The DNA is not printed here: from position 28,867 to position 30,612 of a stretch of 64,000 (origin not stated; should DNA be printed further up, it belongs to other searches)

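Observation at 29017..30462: HAMP-GAF sensor with a catalytically dead GGDEF domain (SGDTF, I-site absent) heading the pilus motor gene block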

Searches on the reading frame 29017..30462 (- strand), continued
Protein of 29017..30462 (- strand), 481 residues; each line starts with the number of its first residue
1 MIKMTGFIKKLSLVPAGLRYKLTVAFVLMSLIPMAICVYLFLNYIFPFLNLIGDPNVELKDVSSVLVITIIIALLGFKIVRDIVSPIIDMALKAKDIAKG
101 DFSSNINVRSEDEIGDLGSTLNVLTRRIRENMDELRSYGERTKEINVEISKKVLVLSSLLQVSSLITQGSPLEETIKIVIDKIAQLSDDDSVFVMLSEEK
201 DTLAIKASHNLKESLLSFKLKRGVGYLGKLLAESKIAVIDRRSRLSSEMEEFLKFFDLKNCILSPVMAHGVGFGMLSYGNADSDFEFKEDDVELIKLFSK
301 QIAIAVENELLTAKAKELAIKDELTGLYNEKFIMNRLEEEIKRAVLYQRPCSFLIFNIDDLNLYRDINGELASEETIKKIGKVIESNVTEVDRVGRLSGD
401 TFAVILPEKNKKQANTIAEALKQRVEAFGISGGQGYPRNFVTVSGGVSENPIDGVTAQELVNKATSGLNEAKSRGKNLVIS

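Call 10: find_homologous_proteins(query=window:29017-30462:-, max_evalue=1e-10)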
Query window:29017-30462:- (481 aa): 1083 proteins with E <= 1e-10 among 8000 candidates; the best 120 are listed.
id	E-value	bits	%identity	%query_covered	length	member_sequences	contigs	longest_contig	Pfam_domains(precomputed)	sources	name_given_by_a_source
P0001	1.2e-296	1002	99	100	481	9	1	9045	PF00672.31,PF13185.13,PF01590.33,PF13492.13,PF00990.27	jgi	jgi:diguanylate cyclase (GGDEF)-like protein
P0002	1.2e-265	899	86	100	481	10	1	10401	PF00672.31,PF13185.13,PF01590.33,PF13492.13,PF00990.27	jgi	-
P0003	5.0e-258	874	85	100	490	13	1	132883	PF00672.31,PF13185.13,PF01590.33,PF13492.13,PF00990.27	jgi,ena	-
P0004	5.4e-232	788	74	99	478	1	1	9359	PF00672.31,PF13185.13,PF01590.33,PF00990.27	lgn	-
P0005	6.2e-232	788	77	100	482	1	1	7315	PF00672.31,PF13185.13,PF01590.33,PF13492.13,PF00990.27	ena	-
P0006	2.5e-229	780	74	100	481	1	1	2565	PF00672.31,PF13185.13,PF01590.33,PF13492.13,PF00990.27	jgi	-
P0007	4.2e-229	779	75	100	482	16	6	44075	PF00672.31,PF13185.13,PF01590.33,PF13492.13,PF00990.27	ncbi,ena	-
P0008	1.1e-227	774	73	100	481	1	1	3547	PF00672.31,PF13185.13,PF01590.33,PF00990.27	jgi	-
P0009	3.9e-225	766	74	99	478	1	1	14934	PF00672.31,PF13185.13,PF01590.33,PF00990.27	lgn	-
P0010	3.7e-221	753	72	100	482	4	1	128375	PF00672.31,PF13185.13,PF01590.33,PF13492.13,PF00990.27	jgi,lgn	jgi:diguanylate cyclase (GGDEF)-like protein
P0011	9.5e-221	751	73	100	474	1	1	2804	PF00672.31,PF13185.13,PF01590.33,PF13492.13,PF00990.27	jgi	-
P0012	4.9e-217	739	72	100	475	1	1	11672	PF00672.31,PF13185.13,PF01590.33,PF13492.13,PF00990.27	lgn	-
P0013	3.2e-216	737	74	94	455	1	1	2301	PF00672.31,PF13185.13,PF01590.33,PF13492.13,PF00990.27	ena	-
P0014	8.2e-216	735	73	100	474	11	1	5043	PF00672.31,PF13185.13,PF01590.33,PF13492.13,PF00990.27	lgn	-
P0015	6.5e-213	726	73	99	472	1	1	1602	PF00672.31,PF13185.13,PF01590.33,PF00990.27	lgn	-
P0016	2.4e-209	714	70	99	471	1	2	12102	PF00672.31,PF13185.13,PF01590.33,PF13492.13,PF00990.27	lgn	-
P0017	2.8e-209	714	71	100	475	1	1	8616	PF00672.31,PF13185.13,PF01590.33,PF13492.13,PF00990.27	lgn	-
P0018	4.5e-206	703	66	99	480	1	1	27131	PF00672.31,PF13185.13,PF01590.33,PF00990.27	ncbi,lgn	-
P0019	3.1e-205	700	69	99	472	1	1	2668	PF00672.31,PF13185.13,PF01590.33,PF13492.13,PF00990.27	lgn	-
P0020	3.3e-205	700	68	99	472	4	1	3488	PF00672.31,PF13185.13,PF01590.33,PF13492.13,PF00990.27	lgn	-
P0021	8.2e-203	692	69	99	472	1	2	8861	PF00672.31,PF13185.13,PF01590.33,PF13492.13,PF00990.27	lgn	-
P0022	3.5e-202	690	69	99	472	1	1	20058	PF00672.31,PF13185.13,PF01590.33,PF13492.13,PF00990.27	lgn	-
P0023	3.0e-201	687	66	99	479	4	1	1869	PF00672.31,PF13185.13,PF01590.33,PF13492.13,PF00990.27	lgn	-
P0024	7.3e-201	686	69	99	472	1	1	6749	PF00672.31,PF13185.13,PF01590.33,PF13492.13,PF00990.27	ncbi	-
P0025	8.8e-201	686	67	99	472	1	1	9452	PF00672.31,PF13185.13,PF01590.33,PF13492.13,PF00990.27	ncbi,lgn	-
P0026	8.3e-199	679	66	99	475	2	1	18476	PF00672.31,PF13185.13,PF01590.33,PF13492.13,PF00990.27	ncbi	-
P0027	5.2e-198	677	66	99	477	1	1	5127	PF00672.31,PF13185.13,PF01590.33,PF13492.13,PF00990.27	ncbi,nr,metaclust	ncbi:MAG: hypothetical protein AMJ78_10300 [Omnitrophica WOR_2 bacterium SM23_29]|nr:MAG: hypothetic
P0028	6.0e-198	676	68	99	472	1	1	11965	PF00672.31,PF13185.13,PF01590.33,PF13492.13,PF00990.27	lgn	-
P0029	1.1e-196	672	66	99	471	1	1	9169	PF00672.31,PF13185.13,PF01590.33,PF13492.13,PF00990.27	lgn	-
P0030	1.4e-196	672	67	99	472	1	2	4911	PF00672.31,PF13185.13,PF01590.33,PF13492.13,PF00990.27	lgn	-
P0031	4.4e-196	670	66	99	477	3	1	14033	PF00672.31,PF13185.13,PF01590.33,PF13492.13,PF00990.27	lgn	-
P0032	4.8e-196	670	66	99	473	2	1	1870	PF00672.31,PF13185.13,PF01590.33,PF13492.13,PF00990.27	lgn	-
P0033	6.9e-196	670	67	99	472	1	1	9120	PF00672.31,PF13185.13,PF01590.33,PF13492.13,PF00990.27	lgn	-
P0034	1.2e-194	665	64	99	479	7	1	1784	PF00672.31,PF13185.13,PF01590.33,PF13492.13,PF00990.27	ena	-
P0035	1.5e-194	665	65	99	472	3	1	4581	PF00672.31,PF13185.13,PF01590.33,PF13492.13,PF00990.27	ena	-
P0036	2.5e-194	664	67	99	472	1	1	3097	PF00672.31,PF13185.13,PF01590.33,PF13492.13,PF00990.27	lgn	-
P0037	1.0e-193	662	65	99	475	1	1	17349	PF00672.31,PF13185.13,PF01590.33,PF13492.13,PF00990.27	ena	-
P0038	2.5e-187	641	62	99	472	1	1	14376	PF00672.31,PF13185.13,PF01590.33,PF13492.13,PF00990.27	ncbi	-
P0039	4.3e-183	627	61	99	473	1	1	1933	PF00672.31,PF13185.13,PF01590.33,PF00990.27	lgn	-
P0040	3.0e-181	621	62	99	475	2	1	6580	PF00672.31,PF13185.13,PF01590.33,PF13492.13,PF00990.27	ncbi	-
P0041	9.4e-181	620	60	100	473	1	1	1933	PF00672.31,PF13185.13,PF01590.33,PF13492.13,PF00990.27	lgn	-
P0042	1.2e-174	600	59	99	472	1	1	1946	PF00672.31,PF13185.13,PF01590.33,PF13492.13,PF00990.27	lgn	-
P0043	8.2e-161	554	56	98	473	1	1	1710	PF00672.31,PF13185.13,PF01590.33,PF13492.13,PF00990.27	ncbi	-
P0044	7.9e-155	534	54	99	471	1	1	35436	PF00672.31,PF13185.13,PF01590.33,PF13492.13,PF00990.27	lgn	-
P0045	6.2e-145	502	65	77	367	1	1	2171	PF00672.31,PF13185.13,PF01590.33,PF13492.13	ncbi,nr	ncbi:MAG: GAF domain-containing protein, partial [Candidatus Omnitrophota bacterium]|nr:GAF domain-c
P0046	5.7e-141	489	49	99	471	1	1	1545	PF00672.31,PF13185.13,PF01590.33,PF00990.27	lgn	-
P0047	9.7e-137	475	49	99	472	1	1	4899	PF00672.31,PF13185.13,PF01590.33,PF00990.27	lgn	-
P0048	3.1e-134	466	47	99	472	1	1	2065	PF00672.31,PF13185.13,PF01590.33,PF00990.27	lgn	-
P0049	3.6e-134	466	48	99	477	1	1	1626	PF00672.31,PF13185.13,PF01590.33,PF13492.13,PF00990.27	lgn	-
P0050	6.0e-134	465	47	99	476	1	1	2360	PF00672.31,PF13185.13,PF01590.33,PF13492.13,PF00990.27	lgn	-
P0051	7.4e-133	462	47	98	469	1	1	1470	PF00672.31,PF13185.13,PF01590.33,PF13492.13,PF00990.27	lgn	-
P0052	5.0e-132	459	46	99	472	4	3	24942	PF00672.31,PF13185.13,PF01590.33,PF00990.27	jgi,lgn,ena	jgi:diguanylate cyclase (GGDEF)-like protein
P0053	1.3e-131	458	44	99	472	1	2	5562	PF00672.31,PF13185.13,PF01590.33,PF13492.13,PF00990.27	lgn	-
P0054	5.2e-131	456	47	97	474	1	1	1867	PF00672.31,PF13185.13,PF01590.33,PF00990.27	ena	-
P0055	9.4e-131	455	46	99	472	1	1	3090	PF00672.31,PF13185.13,PF01590.33,PF13492.13,PF00990.27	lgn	-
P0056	1.2e-130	455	48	99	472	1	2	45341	PF00672.31,PF13185.13,PF01590.33,PF13492.13,PF00990.27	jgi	-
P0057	2.1e-130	454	47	99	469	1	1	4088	PF00672.31,PF13185.13,PF01590.33,PF13492.13,PF00990.27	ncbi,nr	ncbi:MAG: diguanylate cyclase [Candidatus Omnitrophota bacterium]|nr:diguanylate cyclase [Candidatus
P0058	1.2e-129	451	48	99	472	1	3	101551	PF00672.31,PF13185.13,PF01590.33,PF13492.13,PF00990.27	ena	-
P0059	4.0e-129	450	47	98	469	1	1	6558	PF00672.31,PF13185.13,PF01590.33,PF13492.13,PF00990.27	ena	-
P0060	4.5e-129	449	45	99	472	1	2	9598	PF00672.31,PF13185.13,PF01590.33,PF00990.27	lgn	-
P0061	5.0e-129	449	45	99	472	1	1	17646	PF00672.31,PF13185.13,PF01590.33,PF00990.27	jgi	-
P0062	6.9e-129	449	46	99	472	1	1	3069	PF00672.31,PF13185.13,PF01590.33,PF13492.13,PF00990.27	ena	-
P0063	8.2e-129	449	47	99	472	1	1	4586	PF00672.31,PF13185.13,PF01590.33,PF00990.27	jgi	-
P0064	1.3e-128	448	47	99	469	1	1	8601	PF00672.31,PF13185.13,PF01590.33,PF00990.27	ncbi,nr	ncbi:MAG: diguanylate cyclase [Candidatus Omnitrophica bacterium]|nr:diguanylate cyclase [Candidatus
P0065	1.6e-128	448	48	99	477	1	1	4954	PF00672.31,PF13185.13,PF01590.33,PF13492.13,PF00990.27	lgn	-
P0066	1.6e-128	448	46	99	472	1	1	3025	PF00672.31,PF13185.13,PF01590.33,PF13492.13,PF00990.27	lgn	-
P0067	1.7e-128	447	46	99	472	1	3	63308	PF00672.31,PF13185.13,PF01590.33,PF13492.13,PF00990.27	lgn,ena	-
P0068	1.7e-128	447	48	99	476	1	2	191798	PF00672.31,PF13185.13,PF01590.33,PF13492.13,PF00990.27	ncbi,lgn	-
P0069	2.5e-128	447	47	99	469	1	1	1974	PF00672.31,PF13185.13,PF01590.33,PF13492.13,PF00990.27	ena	-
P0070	3.1e-128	447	47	99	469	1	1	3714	PF00672.31,PF13185.13,PF01590.33,PF13492.13,PF00990.27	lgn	-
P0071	3.9e-128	446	46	99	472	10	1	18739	PF00672.31,PF13185.13,PF01590.33,PF13492.13,PF00990.27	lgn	-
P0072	5.8e-128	446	46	99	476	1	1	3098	PF00672.31,PF13185.13,PF01590.33,PF13492.13,PF00990.27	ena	-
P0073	7.6e-128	445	45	99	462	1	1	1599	PF00672.31,PF13185.13,PF01590.33,PF00990.27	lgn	-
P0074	7.8e-128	445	47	94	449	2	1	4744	PF00672.31,PF13185.13,PF01590.33,PF00990.27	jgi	jgi:diguanylate cyclase (GGDEF)-like protein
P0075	8.1e-128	445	46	99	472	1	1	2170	PF00672.31,PF13185.13,PF01590.33,PF13492.13,PF00990.27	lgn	-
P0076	2.5e-127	444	47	98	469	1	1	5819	PF00672.31,PF13185.13,PF01590.33,PF00990.27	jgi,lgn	jgi:diguanylate cyclase (GGDEF)-like protein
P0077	4.6e-127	443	46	99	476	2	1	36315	PF00672.31,PF13185.13,PF01590.33,PF13492.13,PF00990.27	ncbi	-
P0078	8.1e-127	442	47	98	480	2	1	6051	PF00672.31,PF13185.13,PF01590.33,PF13492.13,PF00990.27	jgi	-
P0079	1.8e-126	441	45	99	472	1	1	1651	PF00672.31,PF13185.13,PF01590.33,PF13492.13,PF00990.27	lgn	-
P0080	2.2e-126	441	45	99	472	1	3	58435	PF00672.31,PF13185.13,PF01590.33,PF13492.13,PF00990.27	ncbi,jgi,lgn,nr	ncbi:MAG: diguanylate cyclase [Candidatus Omnitrophica bacterium]|nr:diguanylate cyclase [Candidatus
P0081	2.6e-126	440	46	99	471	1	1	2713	PF00672.31,PF13185.13,PF01590.33,PF13492.13,PF00990.27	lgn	-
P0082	2.9e-126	440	47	99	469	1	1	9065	PF00672.31,PF13185.13,PF01590.33,PF00990.27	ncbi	-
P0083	2.9e-126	440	47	99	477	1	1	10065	PF00672.31,PF13185.13,PF01590.33,PF13492.13,PF00990.27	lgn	-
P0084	3.3e-126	440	47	99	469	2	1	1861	PF00672.31,PF13185.13,PF01590.33,PF13492.13,PF00990.27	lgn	-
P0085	7.5e-126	439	45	99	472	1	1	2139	PF00672.31,PF13185.13,PF01590.33,PF13492.13,PF00990.27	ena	-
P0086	8.7e-126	439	47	99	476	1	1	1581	PF00672.31,PF13185.13,PF01590.33,PF13492.13,PF00990.27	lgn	-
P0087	1.2e-125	438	45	99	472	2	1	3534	PF00672.31,PF13185.13,PF01590.33,PF13492.13,PF00990.27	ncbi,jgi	ncbi:MAG: diguanylate cyclase [Candidatus Omnitrophota bacterium]|jgi:diguanylate cyclase (GGDEF)-li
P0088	1.4e-125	438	44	99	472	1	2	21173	PF00672.31,PF13185.13,PF01590.33,PF13492.13,PF00990.27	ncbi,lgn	-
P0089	1.5e-125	438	46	99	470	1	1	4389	PF00672.31,PF13185.13,PF01590.33,PF13492.13,PF00990.27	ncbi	-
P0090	1.6e-125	438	44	99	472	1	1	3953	PF00672.31,PF13185.13,PF01590.33,PF00990.27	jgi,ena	-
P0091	2.0e-125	437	45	99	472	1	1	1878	PF00672.31,PF13185.13,PF01590.33,PF13492.13,PF00990.27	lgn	-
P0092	2.6e-125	437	46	100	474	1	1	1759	PF00672.31,PF13185.13,PF01590.33,PF00990.27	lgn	-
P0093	2.8e-125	437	44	99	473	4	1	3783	PF00672.31,PF13185.13,PF01590.33,PF13492.13,PF00990.27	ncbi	-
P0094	3.1e-125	437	44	99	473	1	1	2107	PF00672.31,PF13185.13,PF01590.33,PF00990.27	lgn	-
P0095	3.3e-125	437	43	99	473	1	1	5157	PF00672.31,PF13185.13,PF01590.33,PF13492.13,PF00990.27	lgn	-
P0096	5.1e-125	436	46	98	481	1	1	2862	PF00672.31,PF13185.13,PF01590.33,PF13492.13,PF00990.27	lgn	-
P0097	5.6e-125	436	46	99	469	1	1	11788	PF00672.31,PF13185.13,PF01590.33,PF00990.27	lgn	-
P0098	9.8e-125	435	46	98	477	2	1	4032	PF00672.31,PF13185.13,PF01590.33,PF13492.13,PF00990.27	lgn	-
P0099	1.2e-124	435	44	99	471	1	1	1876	PF00672.31,PF13185.13,PF01590.33,PF13492.13,PF00990.27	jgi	jgi:diguanylate cyclase (GGDEF)-like protein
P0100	1.3e-124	435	44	99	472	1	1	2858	PF00672.31,PF13185.13,PF01590.33,PF13492.13,PF00990.27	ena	-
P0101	1.3e-124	435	44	99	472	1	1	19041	PF00672.31,PF13185.13,PF01590.33,PF13492.13,PF00990.27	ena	-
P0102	1.6e-124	434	45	99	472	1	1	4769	PF00672.31,PF13185.13,PF01590.33,PF13492.13,PF00990.27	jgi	jgi:diguanylate cyclase (GGDEF)-like protein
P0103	2.9e-124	434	47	99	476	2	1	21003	PF00672.31,PF13185.13,PF01590.33,PF13492.13,PF00990.27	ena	-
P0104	2.9e-124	434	44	99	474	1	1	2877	PF00672.31,PF13185.13,PF01590.33,PF13492.13,PF00990.27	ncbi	-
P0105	3.4e-124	433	47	99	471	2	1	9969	PF00672.31,PF13185.13,PF01590.33,PF13492.13,PF00990.27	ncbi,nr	ncbi:MAG: diguanylate cyclase [Candidatus Omnitrophica bacterium]|nr:diguanylate cyclase [Candidatus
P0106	5.0e-124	433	46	99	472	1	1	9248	PF00672.31,PF13185.13,PF01590.33,PF13492.13,PF00990.27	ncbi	-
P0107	7.5e-124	432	44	99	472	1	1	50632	PF00672.31,PF13185.13,PF01590.33,PF13492.13,PF00990.27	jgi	jgi:diguanylate cyclase (GGDEF)-like protein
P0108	9.6e-124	432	46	99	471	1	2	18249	PF00672.31,PF13185.13,PF01590.33,PF13492.13,PF00990.27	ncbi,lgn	-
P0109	1.1e-123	432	44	99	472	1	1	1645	PF00672.31,PF13185.13,PF01590.33,PF13492.13,PF00990.27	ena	-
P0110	1.1e-123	432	45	99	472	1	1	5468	PF00672.31,PF13185.13,PF01590.33,PF13492.13,PF00990.27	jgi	jgi:diguanylate cyclase (GGDEF)-like protein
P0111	1.9e-123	431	45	99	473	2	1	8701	PF00672.31,PF13185.13,PF01590.33,PF13492.13,PF00990.27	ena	-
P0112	2.8e-123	430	45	99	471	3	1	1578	PF00672.31,PF13185.13,PF01590.33,PF13492.13,PF00990.27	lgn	-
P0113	3.0e-123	430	47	99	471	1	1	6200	PF00672.31,PF13185.13,PF01590.33,PF13492.13,PF00990.27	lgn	-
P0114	3.9e-123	430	47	99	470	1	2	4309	PF00672.31,PF13492.13,PF00990.27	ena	-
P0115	4.4e-123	430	43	99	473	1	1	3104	PF00672.31,PF13185.13,PF01590.33,PF13492.13,PF00990.27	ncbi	-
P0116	4.4e-123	430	46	99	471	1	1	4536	PF00672.31,PF13185.13,PF01590.33,PF13492.13,PF00990.27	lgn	-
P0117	6.1e-123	429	44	99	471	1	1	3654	PF00672.31,PF13185.13,PF01590.33,PF13492.13,PF00990.27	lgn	-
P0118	8.0e-123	429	44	99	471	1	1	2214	PF00672.31,PF13185.13,PF01590.33,PF13492.13,PF00990.27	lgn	-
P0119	9.7e-123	429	45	99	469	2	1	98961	PF00672.31,PF13185.13,PF01590.33,PF00990.27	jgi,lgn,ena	-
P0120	1.3e-122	428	45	99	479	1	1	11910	PF00672.31,PF13185.13,PF01590.33,PF13492.13,PF00990.27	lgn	-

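Call 14: find_related_loci(query=A1, collection=genome_contigs, flank=10000)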
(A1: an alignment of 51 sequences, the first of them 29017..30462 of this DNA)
Query A1 (481 aa) in genome_contigs; peptide patterns used: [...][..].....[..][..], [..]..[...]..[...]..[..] (x = any residue, [..] = any of these).
431 stretches matched a pattern; 277 encode a relative of the query (tblastn E <= 1e-3); the best 80 are kept; 80 distinct loci.
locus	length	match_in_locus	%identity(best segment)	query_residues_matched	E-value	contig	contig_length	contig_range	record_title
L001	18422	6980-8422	99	1-481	0e+0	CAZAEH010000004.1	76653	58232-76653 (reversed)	MAG TPA_asm: uncultured Planctomycetia bacterium isolate binchicken_co117_58 genome assembly, contig: NODE_580_length_76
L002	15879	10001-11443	86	1-481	0e+0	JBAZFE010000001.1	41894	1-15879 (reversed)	MAG: Candidatus Omnitrophota bacterium isolate SO_2017_LW3_142 NODE_2105_length_41894_cov_3.012642_LW162_2017, whole gen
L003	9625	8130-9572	86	1-481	0e+0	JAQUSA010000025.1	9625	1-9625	MAG: Candidatus Omnitrophota bacterium isolate STD1_86 NODE_20915_length_9625_cov_6.322700_Sandtown_D1, whole genome sho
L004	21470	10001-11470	85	1-481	0e+0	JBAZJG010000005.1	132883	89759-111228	MAG: Candidatus Omnitrophota bacterium isolate SO_2017_LW4_113 scaffold_416_c1_LW137-91_2017, whole genome shotgun seque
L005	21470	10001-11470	85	1-481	0e+0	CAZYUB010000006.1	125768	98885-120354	MAG TPA_asm: uncultured Planctomycetia bacterium isolate binchicken_co154_66 genome assembly, contig: NODE_87_length_125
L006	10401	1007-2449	86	1-481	0e+0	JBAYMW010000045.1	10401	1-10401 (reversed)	MAG: Candidatus Omnitrophota bacterium isolate SO_2016_LW1_5 scaffold07992_LW64-88_2016, whole genome shotgun sequence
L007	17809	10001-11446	75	1-481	0e+0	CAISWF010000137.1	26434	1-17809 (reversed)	MAG: Candidatus Omnitrophica bacterium isolate E3_bin-509 genome assembly, contig: bin-509:137/171, whole genome shotgun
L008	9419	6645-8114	84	1-481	0e+0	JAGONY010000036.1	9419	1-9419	MAG: Candidatus Omnitrophota bacterium isolate Go_SlDig_bin_77 Go_SlDig_22588_length_9419_cov_4.814356, whole genome sho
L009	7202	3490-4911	73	1-481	0e+0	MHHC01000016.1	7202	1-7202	MAG: Omnitrophica WOR_2 bacterium RIFCSPLOWO2_12_FULL_51_24 rifcsplowo2_12_scaffold_18378, whole genome shotgun sequence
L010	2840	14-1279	76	60-481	0e+0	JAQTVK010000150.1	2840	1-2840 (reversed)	MAG: Candidatus Omnitrophota bacterium isolate STB_86 NODE_149275_length_2840_cov_3.291928_Sandtown_B, whole genome shot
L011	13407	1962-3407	66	1-481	0e+0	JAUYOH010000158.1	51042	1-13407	MAG: Candidatus Omnitrophota bacterium isolate C4_maxbin.042 C4_k141_619790, whole genome shotgun sequence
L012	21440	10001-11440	66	1-481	0e+0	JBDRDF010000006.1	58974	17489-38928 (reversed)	MAG: Candidatus Omnitrophota bacterium isolate MEGAHIT-group-1.237 k141_55232, whole genome shotgun sequence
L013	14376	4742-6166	62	1-481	0e+0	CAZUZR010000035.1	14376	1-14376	MAG TPA_asm: uncultured Planctomycetia bacterium isolate binchicken_co266_232 genome assembly, contig: NODE_7158_length_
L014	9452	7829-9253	67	1-481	0e+0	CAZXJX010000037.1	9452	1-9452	MAG TPA_asm: uncultured Planctomycetia bacterium isolate SRP090828_co1_14 genome assembly, contig: NODE_1413_length_9452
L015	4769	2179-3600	45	2-481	8e-138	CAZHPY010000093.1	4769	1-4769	MAG TPA_asm: uncultured Planctomycetia bacterium isolate binchicken_co220_179 genome assembly, contig: NODE_11987_length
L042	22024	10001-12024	43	3-479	2e-124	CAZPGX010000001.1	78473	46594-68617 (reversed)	MAG TPA_asm: uncultured Planctomycetia bacterium isolate binchicken_co89_438 genome assembly, contig: NODE_326_length_78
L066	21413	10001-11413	42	9-481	8e-119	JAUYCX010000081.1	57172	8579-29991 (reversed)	MAG: Candidatus Omnitrophota bacterium isolate C20_maxbin.112_sub C20_k141_85423, whole genome shotgun sequence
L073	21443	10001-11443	42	2-481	1e-117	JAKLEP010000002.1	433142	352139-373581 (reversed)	MAG: Candidatus Omnitrophota bacterium isolate RA.bin136 RA.bin136_2, whole genome shotgun sequence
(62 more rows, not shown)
